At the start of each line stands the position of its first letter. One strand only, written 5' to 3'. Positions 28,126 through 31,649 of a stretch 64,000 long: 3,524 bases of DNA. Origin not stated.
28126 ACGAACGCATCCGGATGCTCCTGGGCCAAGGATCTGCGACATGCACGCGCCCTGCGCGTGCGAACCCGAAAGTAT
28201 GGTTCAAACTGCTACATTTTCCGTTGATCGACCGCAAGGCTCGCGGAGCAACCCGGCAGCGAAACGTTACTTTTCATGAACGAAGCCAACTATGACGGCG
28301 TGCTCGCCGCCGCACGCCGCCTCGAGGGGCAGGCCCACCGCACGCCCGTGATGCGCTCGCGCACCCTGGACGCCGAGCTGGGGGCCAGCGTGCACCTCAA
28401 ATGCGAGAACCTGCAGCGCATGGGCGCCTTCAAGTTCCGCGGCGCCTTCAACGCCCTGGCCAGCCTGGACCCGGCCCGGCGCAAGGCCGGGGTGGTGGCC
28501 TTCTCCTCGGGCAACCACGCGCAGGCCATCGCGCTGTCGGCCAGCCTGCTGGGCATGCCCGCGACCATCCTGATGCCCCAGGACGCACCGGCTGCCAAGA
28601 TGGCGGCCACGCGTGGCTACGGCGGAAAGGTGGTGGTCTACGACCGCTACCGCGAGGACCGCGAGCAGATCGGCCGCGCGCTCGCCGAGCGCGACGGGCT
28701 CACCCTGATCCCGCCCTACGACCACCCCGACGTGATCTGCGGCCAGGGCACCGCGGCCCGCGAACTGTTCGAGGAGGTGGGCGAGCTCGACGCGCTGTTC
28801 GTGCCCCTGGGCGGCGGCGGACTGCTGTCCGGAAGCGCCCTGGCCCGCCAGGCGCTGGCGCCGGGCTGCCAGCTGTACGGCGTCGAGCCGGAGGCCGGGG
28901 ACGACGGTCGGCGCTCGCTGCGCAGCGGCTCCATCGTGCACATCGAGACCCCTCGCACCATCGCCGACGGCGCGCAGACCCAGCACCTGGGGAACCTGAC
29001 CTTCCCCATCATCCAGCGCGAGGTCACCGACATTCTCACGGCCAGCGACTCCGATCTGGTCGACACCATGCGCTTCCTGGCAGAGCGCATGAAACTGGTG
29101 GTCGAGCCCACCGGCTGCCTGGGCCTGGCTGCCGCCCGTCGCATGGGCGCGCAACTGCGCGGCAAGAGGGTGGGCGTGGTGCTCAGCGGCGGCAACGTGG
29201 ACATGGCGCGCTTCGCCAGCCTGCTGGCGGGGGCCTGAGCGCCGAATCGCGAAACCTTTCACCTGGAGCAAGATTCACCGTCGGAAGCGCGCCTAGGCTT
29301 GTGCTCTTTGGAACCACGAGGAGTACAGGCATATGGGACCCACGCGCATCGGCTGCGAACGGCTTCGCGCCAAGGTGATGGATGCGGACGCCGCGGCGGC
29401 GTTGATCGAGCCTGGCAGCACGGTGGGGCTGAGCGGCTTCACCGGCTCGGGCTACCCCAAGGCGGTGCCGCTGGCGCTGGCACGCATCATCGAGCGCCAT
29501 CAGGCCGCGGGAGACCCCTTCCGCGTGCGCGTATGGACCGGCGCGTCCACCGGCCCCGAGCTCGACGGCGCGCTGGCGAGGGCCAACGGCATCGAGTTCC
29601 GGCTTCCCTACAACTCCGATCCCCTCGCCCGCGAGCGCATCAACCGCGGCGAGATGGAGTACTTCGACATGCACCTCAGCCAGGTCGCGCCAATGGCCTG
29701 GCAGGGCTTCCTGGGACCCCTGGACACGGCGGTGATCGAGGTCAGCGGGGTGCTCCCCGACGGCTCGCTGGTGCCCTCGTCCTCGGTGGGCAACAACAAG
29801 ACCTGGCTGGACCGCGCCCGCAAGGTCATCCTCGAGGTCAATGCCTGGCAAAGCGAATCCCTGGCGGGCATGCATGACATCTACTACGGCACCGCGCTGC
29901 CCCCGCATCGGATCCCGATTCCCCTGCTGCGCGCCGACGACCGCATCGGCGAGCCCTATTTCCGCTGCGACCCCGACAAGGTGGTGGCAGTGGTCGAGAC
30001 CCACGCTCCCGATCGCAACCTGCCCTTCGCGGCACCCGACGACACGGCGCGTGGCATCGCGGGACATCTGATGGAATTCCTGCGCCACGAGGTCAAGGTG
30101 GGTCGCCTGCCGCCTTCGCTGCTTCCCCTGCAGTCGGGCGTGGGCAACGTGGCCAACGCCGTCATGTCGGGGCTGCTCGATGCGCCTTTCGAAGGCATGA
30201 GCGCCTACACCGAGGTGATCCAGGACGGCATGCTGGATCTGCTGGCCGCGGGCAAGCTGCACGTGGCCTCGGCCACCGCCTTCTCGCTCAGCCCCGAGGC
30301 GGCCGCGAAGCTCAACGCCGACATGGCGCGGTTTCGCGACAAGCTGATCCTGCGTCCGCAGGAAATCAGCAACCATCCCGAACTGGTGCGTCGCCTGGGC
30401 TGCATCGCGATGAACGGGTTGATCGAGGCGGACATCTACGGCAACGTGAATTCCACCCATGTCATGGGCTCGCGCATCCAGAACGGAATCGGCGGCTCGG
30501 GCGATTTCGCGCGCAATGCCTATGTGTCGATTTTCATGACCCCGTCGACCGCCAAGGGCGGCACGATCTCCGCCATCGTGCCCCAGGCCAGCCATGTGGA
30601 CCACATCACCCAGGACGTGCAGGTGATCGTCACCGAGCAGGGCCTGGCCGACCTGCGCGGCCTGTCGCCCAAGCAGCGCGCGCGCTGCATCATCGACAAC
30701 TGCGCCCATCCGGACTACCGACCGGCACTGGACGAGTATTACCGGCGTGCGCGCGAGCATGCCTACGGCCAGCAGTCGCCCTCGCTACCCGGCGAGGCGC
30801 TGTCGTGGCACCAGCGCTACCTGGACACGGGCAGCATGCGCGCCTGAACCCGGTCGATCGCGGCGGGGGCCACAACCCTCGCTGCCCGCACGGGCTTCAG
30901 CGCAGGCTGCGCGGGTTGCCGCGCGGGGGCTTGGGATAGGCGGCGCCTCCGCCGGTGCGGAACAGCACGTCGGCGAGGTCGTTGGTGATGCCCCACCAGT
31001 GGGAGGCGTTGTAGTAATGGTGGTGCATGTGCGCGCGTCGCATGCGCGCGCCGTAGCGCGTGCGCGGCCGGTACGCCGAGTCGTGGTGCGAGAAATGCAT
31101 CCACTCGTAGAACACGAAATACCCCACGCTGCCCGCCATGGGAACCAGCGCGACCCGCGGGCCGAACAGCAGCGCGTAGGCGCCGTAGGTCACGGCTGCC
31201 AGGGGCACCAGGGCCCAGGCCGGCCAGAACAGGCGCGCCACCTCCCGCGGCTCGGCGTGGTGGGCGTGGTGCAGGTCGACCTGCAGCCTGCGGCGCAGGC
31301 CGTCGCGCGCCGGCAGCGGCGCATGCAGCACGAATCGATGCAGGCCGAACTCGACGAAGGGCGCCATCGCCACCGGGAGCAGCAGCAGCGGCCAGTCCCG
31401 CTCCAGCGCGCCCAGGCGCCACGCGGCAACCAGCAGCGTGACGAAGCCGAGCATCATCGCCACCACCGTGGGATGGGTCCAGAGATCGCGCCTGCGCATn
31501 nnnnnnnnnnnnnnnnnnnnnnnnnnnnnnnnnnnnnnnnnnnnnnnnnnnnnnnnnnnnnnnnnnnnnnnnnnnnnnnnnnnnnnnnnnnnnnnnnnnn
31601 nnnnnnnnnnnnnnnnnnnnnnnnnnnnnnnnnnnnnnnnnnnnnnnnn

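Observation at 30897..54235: SapC - giant LktA-like TpsA - TpsB - lipid hydroxylase: candidate undescribed two-partner secretion system with accessory proteins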

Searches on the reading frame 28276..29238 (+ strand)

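Call 68: search_protein_families(library=pfam, proteins=[window:28276-29238:+], max_evalue=0.0001)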
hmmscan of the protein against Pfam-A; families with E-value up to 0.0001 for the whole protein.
window:28276-29238:+ (320 aa): 1 family
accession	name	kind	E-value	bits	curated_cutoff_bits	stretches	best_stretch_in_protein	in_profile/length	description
PF00291.31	PALP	-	7.9e-80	268.8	35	1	20-305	5-295/295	Pyridoxal-phosphate dependent enzyme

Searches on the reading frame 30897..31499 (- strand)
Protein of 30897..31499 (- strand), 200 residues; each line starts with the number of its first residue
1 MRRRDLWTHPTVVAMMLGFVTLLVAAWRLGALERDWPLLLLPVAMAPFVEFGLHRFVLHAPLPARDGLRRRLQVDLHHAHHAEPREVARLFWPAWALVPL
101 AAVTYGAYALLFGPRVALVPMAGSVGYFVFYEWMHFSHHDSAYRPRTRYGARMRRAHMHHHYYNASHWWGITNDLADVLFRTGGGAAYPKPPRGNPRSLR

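Call 7: search_protein_families(library=pfam, proteins=[window:30897-31499:-], max_evalue=0.01)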
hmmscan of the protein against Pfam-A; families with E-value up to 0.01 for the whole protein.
window:30897-31499:- (200 aa): 1 family
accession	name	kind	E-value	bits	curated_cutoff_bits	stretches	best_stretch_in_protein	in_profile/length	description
PF04116.19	FA_hydroxylase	-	9.8e-13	49.1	31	1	40-182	2-132/132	Fatty acid hydroxylase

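Call 8: search_protein_families(library=ncbifam, proteins=[window:30897-31499:-], max_evalue=0.01)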
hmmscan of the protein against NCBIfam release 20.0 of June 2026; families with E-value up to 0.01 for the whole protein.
window:30897-31499:- (200 aa): 0 families

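Call 71: find_homologous_proteins(query=window:30897-31499:-, max_evalue=0.00001)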
Query window:30897-31499:- (200 aa): 14 proteins with E <= 0.00001 among 4320 candidates.
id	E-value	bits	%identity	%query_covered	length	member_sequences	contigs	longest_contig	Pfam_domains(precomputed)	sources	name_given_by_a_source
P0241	5.2e-116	404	87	100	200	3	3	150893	PF04116.20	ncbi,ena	-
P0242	5.1e-114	397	87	100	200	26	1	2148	PF04116.20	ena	-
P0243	2.4e-96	340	76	100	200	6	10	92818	PF04116.20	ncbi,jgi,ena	jgi:hypothetical protein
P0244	2.7e-96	339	80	100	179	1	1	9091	PF04116.20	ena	-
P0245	1.9e-95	337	76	100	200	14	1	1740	PF04116.20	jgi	jgi:hypothetical protein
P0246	4.1e-95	336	75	100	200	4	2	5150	PF04116.20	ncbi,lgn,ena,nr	ncbi:MAG: sterol desaturase family protein [Betaproteobacteria bacterium]|nr:sterol desaturase famil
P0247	1.3e-88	314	72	99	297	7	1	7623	PF04116.20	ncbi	-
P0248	3.7e-88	313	73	100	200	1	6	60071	PF04116.20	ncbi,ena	-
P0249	1.7e-75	271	62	100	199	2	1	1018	PF04116.20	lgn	-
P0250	1.2e-73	265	60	99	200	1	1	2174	PF04116.20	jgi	jgi:hypothetical protein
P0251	5.8e-34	136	40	88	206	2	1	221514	PF04116.20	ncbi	-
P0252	5.4e-14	70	38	67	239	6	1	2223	PF04116.20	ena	-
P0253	3.6e-12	64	37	92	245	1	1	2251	PF04116.20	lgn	-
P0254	2.4e-10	58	35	69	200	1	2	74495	PF04116.20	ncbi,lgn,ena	-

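Call 72: find_encoding_contigs(protein=P0241, flank=6000, max_places=2)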
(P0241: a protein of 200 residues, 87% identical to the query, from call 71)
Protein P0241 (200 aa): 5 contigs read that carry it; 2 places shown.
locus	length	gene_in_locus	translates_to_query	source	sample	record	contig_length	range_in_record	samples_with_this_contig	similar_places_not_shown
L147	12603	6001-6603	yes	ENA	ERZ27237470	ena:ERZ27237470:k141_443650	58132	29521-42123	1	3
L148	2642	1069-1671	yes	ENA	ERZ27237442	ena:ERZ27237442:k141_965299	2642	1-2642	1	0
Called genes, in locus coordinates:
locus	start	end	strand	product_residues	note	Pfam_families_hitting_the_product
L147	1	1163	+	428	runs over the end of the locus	PF20510:HgmA_N, PF04209:HgmA_C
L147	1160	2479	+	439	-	PF09298:FAA_hydrolase_N, PF01557:FAA_hydrolase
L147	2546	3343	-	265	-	PF09339:HTH_IclR, PF01614:IclR_C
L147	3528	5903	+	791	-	PF00690:Cation_ATPase_N, PF00122:E1-E2_ATPase, PF00702:Hydrolase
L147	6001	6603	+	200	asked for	PF04116:FA_hydroxylase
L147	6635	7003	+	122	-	PF10861:DUF2784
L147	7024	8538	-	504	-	PF02550:AcetylCoA_hydro, PF13336:AcetylCoA_hyd_C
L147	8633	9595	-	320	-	PF00291:PALP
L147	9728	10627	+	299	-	PF21342:SoxA-TsdA_cyt-c, PF00034:Cytochrom_C (weak), PF13442:Cytochrome_CBB3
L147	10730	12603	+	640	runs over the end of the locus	PF07690:MFS_1, PF05977:MFS_3, PF01553:Acyltransferase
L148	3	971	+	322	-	?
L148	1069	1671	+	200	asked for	PF04116:FA_hydroxylase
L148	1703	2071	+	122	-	PF10861:DUF2784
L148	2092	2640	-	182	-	?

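Call 73: find_encoding_contigs(protein=P0243, flank=6000, max_places=2)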
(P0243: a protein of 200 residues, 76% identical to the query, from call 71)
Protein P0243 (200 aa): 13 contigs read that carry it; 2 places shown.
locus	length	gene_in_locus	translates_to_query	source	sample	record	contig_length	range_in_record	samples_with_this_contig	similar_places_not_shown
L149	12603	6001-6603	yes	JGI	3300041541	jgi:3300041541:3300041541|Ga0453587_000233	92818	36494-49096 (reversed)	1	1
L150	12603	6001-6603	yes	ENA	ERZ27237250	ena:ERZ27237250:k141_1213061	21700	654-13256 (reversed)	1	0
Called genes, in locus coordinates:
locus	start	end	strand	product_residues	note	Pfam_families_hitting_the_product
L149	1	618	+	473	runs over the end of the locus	PF00989:PAS, PF08448:PAS_4, PF08447:PAS_3, PF13426:PAS_9 (weak), PF00989:PAS, PF08448:PAS_4 (weak), PF07730:HisKA_3, PF02518:HATPase_c, +3 more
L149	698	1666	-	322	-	PF00126:HTH_1, PF03466:LysR_substrate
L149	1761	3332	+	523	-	PF00361:Proton_antipo_M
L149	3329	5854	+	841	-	PF10070:DabA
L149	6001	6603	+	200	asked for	PF04116:FA_hydroxylase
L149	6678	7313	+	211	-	PF01810:LysE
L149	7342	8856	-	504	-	PF02550:AcetylCoA_hydro, PF13336:AcetylCoA_hyd_C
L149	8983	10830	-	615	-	PF00920:ILVD_EDD_N, PF24877:ILV_EDD_C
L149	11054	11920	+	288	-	PF00248:Aldo_ket_red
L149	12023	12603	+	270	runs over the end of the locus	-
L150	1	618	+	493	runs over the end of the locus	PF00989:PAS, PF08448:PAS_4, PF13426:PAS_9 (weak), PF08447:PAS_3, PF00989:PAS, PF08448:PAS_4 (weak), PF07730:HisKA_3, PF02518:HATPase_c, +3 more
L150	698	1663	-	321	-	PF00126:HTH_1, PF03466:LysR_substrate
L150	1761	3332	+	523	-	PF00361:Proton_antipo_M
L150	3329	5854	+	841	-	PF10070:DabA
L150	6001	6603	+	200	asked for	PF04116:FA_hydroxylase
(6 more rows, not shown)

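Call 74: find_encoding_contigs(protein=P0248, flank=6000, max_places=1)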
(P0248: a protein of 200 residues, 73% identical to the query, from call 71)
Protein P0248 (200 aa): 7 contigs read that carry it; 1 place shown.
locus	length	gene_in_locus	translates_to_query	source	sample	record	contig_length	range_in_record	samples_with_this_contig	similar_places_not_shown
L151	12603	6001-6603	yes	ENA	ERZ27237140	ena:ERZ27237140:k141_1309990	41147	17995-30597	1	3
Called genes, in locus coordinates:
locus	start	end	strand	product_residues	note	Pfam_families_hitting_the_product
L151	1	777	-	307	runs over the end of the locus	PF00126:HTH_1, PF03466:LysR_substrate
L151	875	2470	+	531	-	PF00361:Proton_antipo_M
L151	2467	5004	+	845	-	PF10070:DabA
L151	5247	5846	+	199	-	-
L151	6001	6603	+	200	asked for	PF04116:FA_hydroxylase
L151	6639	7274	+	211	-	PF01810:LysE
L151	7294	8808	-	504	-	PF02550:AcetylCoA_hydro, PF13336:AcetylCoA_hyd_C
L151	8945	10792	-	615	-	PF00920:ILVD_EDD_N, PF24877:ILV_EDD_C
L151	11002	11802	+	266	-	PF08238:Sel1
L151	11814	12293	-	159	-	PF02082:Rrf2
